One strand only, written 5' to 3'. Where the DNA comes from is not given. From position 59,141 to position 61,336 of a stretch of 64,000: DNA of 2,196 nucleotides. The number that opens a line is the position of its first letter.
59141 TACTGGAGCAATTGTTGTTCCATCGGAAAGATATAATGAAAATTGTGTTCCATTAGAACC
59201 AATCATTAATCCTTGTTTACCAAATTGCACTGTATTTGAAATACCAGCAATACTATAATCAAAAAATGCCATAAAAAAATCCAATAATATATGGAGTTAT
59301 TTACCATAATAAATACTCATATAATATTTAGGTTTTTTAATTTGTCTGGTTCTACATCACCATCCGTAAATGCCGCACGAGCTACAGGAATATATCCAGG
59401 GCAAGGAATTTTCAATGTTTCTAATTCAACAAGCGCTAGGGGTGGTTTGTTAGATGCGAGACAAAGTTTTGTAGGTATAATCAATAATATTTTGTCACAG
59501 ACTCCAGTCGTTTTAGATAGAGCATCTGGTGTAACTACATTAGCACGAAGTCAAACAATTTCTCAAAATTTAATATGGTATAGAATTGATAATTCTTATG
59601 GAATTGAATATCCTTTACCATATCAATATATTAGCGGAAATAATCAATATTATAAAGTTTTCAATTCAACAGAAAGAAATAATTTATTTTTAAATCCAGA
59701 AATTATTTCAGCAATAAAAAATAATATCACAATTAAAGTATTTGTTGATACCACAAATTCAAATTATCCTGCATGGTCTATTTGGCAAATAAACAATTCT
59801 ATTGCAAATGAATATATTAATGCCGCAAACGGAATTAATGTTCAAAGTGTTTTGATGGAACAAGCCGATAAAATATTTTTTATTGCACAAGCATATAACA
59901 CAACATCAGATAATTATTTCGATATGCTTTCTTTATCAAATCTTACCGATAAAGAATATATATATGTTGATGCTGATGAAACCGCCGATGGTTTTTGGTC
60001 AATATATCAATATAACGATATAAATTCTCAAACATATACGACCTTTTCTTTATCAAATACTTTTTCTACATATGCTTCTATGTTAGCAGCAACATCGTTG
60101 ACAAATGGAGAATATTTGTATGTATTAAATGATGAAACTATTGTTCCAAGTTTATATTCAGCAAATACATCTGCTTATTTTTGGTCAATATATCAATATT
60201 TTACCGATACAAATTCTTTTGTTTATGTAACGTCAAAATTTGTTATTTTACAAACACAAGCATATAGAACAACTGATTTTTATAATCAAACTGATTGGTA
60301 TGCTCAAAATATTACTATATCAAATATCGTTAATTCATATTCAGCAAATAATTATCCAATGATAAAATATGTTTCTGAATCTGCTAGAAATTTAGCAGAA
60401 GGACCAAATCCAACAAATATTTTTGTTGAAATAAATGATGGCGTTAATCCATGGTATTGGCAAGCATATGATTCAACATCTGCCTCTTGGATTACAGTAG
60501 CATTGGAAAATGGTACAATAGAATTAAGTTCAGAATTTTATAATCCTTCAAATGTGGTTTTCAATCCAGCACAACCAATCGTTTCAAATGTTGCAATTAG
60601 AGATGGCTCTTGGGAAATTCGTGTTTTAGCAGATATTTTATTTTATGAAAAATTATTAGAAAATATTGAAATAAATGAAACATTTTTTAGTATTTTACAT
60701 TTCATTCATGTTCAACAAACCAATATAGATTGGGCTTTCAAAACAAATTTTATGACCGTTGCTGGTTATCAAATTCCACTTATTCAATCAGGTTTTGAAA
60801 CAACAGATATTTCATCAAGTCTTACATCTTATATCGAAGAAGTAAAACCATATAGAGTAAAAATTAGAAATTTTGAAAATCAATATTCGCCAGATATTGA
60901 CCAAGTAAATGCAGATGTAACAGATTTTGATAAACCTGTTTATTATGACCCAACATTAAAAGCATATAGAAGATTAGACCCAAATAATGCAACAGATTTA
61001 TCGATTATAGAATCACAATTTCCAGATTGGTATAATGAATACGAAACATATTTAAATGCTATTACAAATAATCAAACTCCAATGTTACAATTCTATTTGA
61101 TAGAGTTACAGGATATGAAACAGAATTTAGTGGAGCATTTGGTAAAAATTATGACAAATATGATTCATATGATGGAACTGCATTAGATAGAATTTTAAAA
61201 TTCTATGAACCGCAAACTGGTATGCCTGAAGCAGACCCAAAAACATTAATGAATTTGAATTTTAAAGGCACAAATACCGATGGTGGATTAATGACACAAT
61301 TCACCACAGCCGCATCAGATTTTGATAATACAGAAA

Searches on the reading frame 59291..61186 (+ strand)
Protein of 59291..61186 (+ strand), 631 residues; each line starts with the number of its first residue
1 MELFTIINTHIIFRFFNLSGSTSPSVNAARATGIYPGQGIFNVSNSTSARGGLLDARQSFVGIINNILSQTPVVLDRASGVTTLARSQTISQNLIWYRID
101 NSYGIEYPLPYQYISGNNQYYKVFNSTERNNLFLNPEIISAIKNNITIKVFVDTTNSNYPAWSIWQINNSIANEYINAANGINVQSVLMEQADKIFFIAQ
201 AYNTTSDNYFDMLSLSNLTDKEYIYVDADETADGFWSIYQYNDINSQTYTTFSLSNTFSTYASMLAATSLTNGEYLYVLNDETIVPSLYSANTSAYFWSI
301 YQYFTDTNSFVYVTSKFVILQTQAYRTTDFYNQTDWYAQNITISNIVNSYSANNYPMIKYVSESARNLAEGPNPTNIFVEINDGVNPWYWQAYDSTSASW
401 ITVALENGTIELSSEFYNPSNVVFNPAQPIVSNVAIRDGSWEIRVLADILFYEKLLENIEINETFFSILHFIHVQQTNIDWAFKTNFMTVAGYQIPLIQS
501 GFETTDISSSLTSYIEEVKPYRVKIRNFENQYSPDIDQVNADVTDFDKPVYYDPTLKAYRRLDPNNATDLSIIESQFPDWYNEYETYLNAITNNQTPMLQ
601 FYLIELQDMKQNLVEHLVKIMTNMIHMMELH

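Call 9: search_protein_families(library=pfam, proteins=[window:59291-61186:+], max_evalue=0.001)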
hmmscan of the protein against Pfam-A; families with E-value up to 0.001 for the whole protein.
window:59291-61186:+ (631 aa): 0 families

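Call 10: search_protein_families(library=phrogs, proteins=[window:59291-61186:+], max_evalue=0.00001)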
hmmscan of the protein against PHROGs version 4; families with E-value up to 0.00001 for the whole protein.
window:59291-61186:+ (631 aa): 1 family
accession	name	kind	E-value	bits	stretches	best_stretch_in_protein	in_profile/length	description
phrog_10938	-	head and packaging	4.1e-33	114.2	1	314-592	2243-2485/3324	virion structural protein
